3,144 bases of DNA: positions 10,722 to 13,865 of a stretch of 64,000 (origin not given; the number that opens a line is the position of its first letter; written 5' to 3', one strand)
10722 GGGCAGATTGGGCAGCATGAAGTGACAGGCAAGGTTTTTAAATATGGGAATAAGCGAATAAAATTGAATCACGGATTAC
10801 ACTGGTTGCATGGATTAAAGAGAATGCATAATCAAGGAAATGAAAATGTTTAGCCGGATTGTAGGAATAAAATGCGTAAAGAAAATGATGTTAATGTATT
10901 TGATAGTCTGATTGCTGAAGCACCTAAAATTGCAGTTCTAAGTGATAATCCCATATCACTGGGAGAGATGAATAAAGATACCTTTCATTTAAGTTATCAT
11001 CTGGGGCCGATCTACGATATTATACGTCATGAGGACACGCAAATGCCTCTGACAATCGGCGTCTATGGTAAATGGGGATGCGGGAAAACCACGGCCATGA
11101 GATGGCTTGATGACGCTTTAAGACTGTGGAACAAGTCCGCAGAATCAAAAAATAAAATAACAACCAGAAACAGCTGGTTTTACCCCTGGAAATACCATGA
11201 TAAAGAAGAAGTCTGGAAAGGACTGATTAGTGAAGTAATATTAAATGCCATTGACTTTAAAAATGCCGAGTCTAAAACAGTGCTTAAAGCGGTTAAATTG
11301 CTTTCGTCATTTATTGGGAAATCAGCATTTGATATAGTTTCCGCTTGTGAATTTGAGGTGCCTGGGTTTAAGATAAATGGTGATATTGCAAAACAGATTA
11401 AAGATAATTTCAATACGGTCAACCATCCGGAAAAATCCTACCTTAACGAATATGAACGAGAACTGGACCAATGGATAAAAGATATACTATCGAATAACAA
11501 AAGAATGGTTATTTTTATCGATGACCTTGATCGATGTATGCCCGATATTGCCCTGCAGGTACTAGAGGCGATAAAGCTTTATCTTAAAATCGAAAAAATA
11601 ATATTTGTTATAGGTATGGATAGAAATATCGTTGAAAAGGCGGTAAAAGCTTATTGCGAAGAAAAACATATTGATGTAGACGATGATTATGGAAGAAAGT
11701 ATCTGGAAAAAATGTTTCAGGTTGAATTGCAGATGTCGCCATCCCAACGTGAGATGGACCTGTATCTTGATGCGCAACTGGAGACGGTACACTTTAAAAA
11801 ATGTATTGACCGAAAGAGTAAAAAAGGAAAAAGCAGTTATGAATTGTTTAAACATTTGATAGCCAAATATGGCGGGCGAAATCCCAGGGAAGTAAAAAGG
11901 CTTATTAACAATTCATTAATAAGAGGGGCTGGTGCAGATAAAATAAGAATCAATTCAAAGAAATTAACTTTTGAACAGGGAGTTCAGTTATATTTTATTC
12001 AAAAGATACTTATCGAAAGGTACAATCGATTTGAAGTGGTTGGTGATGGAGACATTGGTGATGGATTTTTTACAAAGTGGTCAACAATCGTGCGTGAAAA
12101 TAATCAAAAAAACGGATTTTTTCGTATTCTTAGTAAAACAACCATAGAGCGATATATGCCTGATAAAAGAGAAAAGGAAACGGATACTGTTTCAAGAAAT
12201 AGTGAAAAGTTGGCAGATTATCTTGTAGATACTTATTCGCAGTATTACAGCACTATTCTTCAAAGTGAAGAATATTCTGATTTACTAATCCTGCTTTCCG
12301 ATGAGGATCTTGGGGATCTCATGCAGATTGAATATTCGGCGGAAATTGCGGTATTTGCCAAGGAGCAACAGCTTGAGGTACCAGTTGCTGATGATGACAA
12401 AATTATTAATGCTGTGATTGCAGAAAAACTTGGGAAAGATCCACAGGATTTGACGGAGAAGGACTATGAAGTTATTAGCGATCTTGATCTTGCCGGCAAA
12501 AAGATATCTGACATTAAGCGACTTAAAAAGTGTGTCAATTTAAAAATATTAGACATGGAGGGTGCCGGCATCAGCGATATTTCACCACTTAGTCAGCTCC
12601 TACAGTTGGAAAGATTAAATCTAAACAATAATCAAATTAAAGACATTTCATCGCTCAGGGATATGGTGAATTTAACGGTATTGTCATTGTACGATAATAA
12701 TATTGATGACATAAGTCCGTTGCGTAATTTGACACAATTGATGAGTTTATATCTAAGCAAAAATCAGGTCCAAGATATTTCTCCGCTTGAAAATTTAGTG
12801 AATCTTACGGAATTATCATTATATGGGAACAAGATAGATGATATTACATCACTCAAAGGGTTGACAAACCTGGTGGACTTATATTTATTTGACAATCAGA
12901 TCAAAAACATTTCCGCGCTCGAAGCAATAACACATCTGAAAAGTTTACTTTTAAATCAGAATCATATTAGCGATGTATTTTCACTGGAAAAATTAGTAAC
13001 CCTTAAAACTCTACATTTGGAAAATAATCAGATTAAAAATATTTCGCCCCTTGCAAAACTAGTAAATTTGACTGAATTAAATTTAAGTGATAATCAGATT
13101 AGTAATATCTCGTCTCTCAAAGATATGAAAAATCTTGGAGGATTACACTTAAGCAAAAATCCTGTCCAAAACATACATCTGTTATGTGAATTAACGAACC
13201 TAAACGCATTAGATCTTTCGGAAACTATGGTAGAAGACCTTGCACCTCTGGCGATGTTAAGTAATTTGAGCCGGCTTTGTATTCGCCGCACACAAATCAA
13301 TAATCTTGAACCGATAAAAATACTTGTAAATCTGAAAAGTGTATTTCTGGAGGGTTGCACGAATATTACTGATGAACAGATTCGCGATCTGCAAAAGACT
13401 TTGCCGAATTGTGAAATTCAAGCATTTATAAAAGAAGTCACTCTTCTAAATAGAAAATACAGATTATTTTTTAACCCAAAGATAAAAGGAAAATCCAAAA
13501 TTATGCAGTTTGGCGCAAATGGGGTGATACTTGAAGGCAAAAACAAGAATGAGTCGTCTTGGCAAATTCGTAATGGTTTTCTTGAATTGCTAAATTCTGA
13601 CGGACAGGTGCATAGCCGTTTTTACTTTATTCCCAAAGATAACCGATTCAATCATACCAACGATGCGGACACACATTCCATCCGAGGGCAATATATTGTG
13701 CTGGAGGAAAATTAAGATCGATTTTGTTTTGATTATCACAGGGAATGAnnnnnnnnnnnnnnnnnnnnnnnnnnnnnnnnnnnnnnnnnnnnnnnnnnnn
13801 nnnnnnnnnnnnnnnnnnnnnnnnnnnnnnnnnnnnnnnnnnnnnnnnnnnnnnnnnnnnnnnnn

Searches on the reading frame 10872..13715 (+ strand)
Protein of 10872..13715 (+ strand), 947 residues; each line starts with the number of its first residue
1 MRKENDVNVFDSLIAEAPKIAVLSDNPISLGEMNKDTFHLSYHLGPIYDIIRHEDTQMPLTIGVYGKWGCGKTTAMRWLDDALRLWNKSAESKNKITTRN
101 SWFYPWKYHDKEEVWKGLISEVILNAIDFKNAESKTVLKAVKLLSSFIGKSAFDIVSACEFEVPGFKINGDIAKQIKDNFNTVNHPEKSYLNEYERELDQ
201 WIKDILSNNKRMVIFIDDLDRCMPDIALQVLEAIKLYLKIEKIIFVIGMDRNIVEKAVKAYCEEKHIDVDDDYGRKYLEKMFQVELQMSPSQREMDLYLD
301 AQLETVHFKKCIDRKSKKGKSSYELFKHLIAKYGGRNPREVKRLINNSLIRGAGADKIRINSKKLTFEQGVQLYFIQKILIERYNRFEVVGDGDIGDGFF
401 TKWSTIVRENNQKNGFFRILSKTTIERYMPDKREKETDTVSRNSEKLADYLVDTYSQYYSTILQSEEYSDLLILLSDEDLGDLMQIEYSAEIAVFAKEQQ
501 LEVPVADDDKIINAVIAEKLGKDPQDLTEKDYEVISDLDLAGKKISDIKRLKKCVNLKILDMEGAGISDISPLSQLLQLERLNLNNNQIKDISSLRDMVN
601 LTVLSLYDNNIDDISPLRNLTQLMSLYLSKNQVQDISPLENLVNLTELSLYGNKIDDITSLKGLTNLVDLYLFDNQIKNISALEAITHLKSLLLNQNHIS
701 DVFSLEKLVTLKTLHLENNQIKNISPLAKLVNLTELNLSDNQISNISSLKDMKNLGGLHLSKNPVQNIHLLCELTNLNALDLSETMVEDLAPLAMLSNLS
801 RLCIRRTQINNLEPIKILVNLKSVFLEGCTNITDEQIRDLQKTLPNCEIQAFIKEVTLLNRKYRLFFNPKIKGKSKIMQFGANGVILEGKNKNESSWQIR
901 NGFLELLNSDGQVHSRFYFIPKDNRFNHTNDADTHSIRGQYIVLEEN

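Call 67: search_protein_families(library=pfam, proteins=[window:10872-13715:+], max_evalue=0.0001)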
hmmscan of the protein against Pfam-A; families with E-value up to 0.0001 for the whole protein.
window:10872-13715:+ (947 aa): 6 families
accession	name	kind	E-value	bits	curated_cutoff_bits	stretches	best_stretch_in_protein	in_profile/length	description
PF12799.13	LRR_4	-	1e-46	156.3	27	4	710-750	2-43/44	Leucine Rich repeats (2 copies)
PF07693.20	KAP_NTPase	-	1.1e-36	127.1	20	1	47-351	8-289/293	KAP family P-loop domain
PF13855.12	LRR_8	-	5.3e-16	58.6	27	2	622-677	2-61/61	Leucine rich repeat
PF14580.12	LRR_9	-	3e-12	46.9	30.5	1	641-737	17-119/175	Leucine-rich repeat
PF23598.1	LRR_14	-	1.3e-11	44.3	40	1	541-670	8-144/353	Leucine-rich repeat region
PF23952.1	LRR_EndoS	-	2.7e-09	37.7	27.9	0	712-795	26-104/116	Endo-beta-N-acetylglucosaminidase EndoS LRR domain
